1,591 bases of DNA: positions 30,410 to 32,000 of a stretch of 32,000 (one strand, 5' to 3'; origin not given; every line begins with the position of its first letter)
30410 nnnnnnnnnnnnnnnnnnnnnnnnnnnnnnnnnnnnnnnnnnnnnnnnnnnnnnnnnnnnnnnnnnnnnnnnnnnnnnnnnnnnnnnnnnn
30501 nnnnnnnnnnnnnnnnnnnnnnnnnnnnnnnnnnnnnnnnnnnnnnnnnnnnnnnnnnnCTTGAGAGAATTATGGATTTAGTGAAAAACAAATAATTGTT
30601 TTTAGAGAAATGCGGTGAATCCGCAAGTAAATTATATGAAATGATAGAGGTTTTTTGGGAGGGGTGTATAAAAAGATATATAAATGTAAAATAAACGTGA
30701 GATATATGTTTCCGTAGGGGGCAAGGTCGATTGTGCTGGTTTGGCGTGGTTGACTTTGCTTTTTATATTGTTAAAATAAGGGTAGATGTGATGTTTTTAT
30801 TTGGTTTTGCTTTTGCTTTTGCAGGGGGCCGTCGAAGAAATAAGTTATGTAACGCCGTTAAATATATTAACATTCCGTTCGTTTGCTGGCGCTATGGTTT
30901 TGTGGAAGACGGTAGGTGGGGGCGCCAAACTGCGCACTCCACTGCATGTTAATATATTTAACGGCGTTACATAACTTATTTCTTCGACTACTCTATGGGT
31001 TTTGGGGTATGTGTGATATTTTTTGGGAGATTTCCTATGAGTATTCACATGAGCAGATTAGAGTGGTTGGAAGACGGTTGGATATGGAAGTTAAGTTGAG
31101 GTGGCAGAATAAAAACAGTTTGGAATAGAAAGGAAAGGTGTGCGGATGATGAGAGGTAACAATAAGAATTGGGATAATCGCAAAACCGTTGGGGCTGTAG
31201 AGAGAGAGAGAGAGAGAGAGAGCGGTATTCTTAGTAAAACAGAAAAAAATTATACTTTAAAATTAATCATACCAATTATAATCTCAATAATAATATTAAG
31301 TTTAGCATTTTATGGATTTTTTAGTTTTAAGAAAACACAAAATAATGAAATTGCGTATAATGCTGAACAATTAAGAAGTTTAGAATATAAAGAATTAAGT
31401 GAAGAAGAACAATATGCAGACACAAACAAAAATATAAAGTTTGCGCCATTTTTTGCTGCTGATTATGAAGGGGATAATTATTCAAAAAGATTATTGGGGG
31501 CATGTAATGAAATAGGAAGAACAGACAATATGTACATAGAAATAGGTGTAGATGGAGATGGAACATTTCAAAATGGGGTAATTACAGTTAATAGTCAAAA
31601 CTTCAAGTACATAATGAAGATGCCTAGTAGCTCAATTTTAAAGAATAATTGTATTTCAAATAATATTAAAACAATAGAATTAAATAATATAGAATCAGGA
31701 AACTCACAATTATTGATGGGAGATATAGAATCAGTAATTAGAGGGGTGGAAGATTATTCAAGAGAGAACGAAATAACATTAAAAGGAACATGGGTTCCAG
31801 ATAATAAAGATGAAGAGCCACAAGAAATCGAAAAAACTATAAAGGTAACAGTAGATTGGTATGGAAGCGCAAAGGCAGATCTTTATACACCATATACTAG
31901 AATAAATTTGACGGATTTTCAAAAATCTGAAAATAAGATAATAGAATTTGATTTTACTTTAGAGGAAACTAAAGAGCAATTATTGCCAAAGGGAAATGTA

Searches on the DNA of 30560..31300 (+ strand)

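Call 7: search_rna_families(source=window, start=30560, end=31300, threshold=evalue, max_evalue=10, show_alignments=3)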
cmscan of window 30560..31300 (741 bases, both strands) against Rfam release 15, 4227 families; matches with E-value up to 10: 5.
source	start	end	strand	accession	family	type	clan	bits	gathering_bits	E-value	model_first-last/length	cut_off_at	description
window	30845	30975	+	RF04174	MIR4208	Gene; miRNA;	-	23.1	140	0.53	1-191/191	no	MIR4208 microRNA precursor family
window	30722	30760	+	RF03601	MIR7993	Gene; miRNA;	-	15.9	100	8.8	1-138/138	no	MIR7993 microRNA precursor family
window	30783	30835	+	RF00325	SNORD53_SNORD92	Gene; snRNA; snoRNA; CD-box;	CL00063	15.4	46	4.9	1-78/78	no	Small nucleolar RNA SNORD53/SNORD92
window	31142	31162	+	RF01126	sR41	Gene; snRNA; snoRNA; CD-box;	-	12.9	54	2.1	1-53/53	no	Small nucleolar RNA sR41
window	31142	31159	+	RF01124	sR36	Gene; snRNA; snoRNA; CD-box;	-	10.9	55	5.2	1-55/55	no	Small nucleolar RNA sR36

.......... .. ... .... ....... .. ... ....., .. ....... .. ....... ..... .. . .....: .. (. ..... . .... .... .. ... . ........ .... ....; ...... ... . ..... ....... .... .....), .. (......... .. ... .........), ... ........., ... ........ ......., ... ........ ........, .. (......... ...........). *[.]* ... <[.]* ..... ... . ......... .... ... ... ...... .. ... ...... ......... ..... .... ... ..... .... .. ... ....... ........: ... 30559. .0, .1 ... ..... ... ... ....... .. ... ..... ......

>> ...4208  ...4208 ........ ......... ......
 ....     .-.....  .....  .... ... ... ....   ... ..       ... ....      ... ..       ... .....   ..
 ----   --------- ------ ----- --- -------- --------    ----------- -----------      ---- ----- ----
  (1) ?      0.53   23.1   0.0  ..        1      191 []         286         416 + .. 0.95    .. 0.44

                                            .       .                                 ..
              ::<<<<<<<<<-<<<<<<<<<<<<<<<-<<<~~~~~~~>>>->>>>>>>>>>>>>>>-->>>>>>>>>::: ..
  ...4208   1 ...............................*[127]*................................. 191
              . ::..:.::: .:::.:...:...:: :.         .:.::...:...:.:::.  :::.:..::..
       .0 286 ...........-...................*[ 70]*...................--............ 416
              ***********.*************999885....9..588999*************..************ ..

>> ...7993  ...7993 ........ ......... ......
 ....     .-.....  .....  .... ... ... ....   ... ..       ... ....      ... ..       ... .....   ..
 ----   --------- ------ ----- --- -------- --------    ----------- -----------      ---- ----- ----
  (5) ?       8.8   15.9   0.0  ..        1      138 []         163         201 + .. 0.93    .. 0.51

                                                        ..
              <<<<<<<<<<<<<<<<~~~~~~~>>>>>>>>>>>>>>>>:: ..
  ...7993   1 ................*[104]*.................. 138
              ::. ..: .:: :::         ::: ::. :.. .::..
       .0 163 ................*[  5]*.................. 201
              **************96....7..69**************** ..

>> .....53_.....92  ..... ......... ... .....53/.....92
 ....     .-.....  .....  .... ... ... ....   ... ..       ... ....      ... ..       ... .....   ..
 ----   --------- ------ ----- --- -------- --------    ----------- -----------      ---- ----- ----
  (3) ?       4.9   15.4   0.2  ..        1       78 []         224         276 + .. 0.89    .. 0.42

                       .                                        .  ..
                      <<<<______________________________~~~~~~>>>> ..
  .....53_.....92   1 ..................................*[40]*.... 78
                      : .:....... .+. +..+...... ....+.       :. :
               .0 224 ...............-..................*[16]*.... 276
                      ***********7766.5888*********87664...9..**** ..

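Call 28: build_rna_model(alignment_id=A2)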
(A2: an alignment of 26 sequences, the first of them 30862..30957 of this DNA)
Model R1 built from alignment A2 (26 sequences, 100 columns); structure: RNAalifold consensus.
model positions 97; base pairs 21; branch points 0; effective number of sequences 1.29; information 0.59 bits per position. Calibrated on 0.2 Mb of random sequence (short: E-values are rough).
structure used (alignment columns):
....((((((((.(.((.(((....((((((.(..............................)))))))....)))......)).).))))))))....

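Call 29: search_with_rna_model(model_id=R1, sources=[window, L001, L002, L003, L004, L005, L006, L007, L008, L009, L010, L011, L012, L013, L014, L015, L016, L017, L018, L019, L020, L021, L022, L023, L024, L025, L026, L027, L028, L029, L030, L031], max_evalue=1)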
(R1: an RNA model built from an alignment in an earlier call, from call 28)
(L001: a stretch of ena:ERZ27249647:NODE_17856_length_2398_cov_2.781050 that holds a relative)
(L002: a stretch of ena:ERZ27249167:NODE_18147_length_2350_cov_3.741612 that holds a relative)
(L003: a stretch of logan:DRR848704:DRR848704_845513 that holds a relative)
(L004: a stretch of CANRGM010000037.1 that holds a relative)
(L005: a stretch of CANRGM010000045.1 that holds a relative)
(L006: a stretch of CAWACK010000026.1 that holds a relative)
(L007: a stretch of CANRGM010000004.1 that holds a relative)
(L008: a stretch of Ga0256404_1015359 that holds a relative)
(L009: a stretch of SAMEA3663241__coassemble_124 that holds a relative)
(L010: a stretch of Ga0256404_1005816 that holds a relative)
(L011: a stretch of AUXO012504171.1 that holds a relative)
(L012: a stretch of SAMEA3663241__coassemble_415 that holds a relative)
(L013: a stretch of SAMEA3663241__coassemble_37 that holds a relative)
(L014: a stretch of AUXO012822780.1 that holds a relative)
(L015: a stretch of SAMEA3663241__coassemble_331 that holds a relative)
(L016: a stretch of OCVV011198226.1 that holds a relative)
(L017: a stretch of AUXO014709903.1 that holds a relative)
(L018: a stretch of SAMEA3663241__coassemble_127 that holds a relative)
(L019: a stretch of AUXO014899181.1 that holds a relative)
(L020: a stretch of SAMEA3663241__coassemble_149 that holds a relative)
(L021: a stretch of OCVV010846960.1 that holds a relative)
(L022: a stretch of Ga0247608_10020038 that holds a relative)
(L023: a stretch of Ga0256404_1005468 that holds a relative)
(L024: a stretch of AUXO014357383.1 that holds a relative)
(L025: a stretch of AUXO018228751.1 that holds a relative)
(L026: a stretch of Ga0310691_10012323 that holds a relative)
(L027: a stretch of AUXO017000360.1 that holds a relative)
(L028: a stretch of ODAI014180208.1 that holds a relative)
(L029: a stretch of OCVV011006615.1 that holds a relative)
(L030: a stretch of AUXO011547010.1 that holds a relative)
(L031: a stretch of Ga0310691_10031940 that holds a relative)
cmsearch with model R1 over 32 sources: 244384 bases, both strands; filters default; matches with E-value up to 1: 30.
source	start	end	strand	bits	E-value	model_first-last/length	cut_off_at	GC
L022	235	331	+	118.1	1.3e-29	1-97/97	no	0.43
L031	1284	1380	+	118.1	1.3e-29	1-97/97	no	0.43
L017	449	545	-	116.3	4.1e-29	1-97/97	no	0.44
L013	10403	10499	-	115.4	7.4e-29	1-97/97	no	0.44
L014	4015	4111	-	114.4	1.4e-28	1-97/97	no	0.49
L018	7269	7365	-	113.8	2.1e-28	1-97/97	no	0.4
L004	7721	7817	+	113.6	2.4e-28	1-97/97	no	0.46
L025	2535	2631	-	112.4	5.1e-28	1-97/97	no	0.42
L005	1481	1577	-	112.4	5.3e-28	1-97/97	no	0.49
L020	1511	1607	+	112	6.7e-28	1-97/97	no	0.46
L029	1542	1638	-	111.7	8.2e-28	1-97/97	no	0.39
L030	891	987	-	111.5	9.6e-28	1-97/97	no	0.41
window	30862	30957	+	111.1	1.2e-27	1-97/97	no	0.47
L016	8353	8449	-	110.8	1.4e-27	1-97/97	no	0.43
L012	8134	8230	-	109.6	3.3e-27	1-97/97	no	0.49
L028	644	740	-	109.4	3.7e-27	1-97/97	no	0.44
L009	5026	5122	-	107.8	1.1e-26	1-97/97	no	0.49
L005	7141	7237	-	107.4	1.4e-26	1-97/97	no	0.44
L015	11687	11783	+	107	1.7e-26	1-97/97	no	0.45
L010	1276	1371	-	106.7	2.2e-26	1-97/97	no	0.44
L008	1724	1819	-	106.3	2.7e-26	1-97/97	no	0.45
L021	2805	2902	-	106.1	3.1e-26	1-97/97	no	0.5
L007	261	357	+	105.6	4.2e-26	1-97/97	no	0.43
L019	4694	4791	+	104.5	8.8e-26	1-97/97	no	0.47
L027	512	609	+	104.5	8.8e-26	1-97/97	no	0.47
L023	2426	2521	+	104.5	8.9e-26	1-97/97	no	0.51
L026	3917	4012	-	104.3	9.8e-26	1-97/97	no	0.44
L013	2996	3092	-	101.8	5.2e-25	1-97/97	no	0.45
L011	1338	1433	+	101.3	7.2e-25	1-97/97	no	0.46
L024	490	585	+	99.6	2.1e-24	1-97/97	no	0.39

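Call 38: search_with_rna_model(model_id=R1, sources=[L032, L033, L034, L035, L036, L037, L038, L039, L040], max_evalue=1)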
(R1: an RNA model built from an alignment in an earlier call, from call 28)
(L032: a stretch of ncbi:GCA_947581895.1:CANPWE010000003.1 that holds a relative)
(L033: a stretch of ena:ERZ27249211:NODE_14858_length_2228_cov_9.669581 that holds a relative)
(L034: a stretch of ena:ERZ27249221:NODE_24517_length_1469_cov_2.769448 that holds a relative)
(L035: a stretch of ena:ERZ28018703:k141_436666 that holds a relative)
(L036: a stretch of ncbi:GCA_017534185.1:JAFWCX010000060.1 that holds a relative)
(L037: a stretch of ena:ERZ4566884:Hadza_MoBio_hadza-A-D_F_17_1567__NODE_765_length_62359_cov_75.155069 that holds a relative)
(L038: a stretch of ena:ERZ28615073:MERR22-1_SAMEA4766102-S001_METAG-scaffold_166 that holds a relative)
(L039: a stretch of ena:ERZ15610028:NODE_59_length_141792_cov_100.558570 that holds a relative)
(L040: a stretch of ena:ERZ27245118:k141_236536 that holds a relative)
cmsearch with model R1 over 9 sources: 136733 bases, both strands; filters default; matches with E-value up to 1: 4.
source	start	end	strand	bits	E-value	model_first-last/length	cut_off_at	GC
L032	8959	9053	-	103.6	9e-26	1-97/97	no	0.39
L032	10950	11102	+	36.7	6.3e-07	1-97/97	no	0.35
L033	1074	1227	+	36.5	6.8e-07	1-97/97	no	0.34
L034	1437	1469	+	19.5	0.043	1-33/97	3'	0.39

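Call 61: search_with_rna_model(model_id=R1, sources=[L041, L042, L043], max_evalue=10)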
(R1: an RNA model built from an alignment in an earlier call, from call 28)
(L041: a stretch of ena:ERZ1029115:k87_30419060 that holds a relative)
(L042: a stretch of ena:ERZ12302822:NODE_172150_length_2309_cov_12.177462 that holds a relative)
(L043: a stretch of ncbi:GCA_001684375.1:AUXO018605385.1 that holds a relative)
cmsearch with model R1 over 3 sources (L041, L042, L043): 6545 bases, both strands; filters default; matches with E-value up to 10: 0.
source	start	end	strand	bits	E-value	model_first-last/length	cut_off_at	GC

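Call 79: search_dna_similar(query=window:30800-31010:+, collection=phages, mode=distant, max_evalue=0.001, max_rows=10)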
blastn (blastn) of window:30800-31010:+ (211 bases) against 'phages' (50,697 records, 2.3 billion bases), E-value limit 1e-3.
No match.

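Call 93: search_with_rna_model(model_id=R1, sources=[L044, L045], max_evalue=1)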
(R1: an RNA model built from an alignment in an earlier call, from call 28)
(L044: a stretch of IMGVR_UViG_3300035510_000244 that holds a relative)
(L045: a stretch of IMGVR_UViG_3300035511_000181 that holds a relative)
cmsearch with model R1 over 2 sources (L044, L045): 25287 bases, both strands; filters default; matches with E-value up to 1: 0.
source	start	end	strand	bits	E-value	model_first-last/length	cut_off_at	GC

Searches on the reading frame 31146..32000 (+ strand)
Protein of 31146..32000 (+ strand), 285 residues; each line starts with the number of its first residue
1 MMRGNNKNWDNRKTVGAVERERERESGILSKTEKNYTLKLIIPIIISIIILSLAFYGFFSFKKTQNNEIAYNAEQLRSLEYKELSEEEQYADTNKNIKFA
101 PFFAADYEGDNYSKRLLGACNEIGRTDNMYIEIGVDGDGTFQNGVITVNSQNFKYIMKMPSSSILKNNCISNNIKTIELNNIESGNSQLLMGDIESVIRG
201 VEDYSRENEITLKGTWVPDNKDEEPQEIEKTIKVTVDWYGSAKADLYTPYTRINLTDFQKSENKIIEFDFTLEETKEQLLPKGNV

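Call 9: search_protein_families(library=pfam, proteins=[window:31146-32000:+], max_evalue=0.01)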
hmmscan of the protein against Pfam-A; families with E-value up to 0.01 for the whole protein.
window:31146-32000:+ (285 aa): 0 families

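Call 58: find_homologous_proteins(query=window:31146-32000:+, max_evalue=0.00001)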
Query window:31146-32000:+: 740 candidates shared short words with the query, none scored E <= 0.00001.
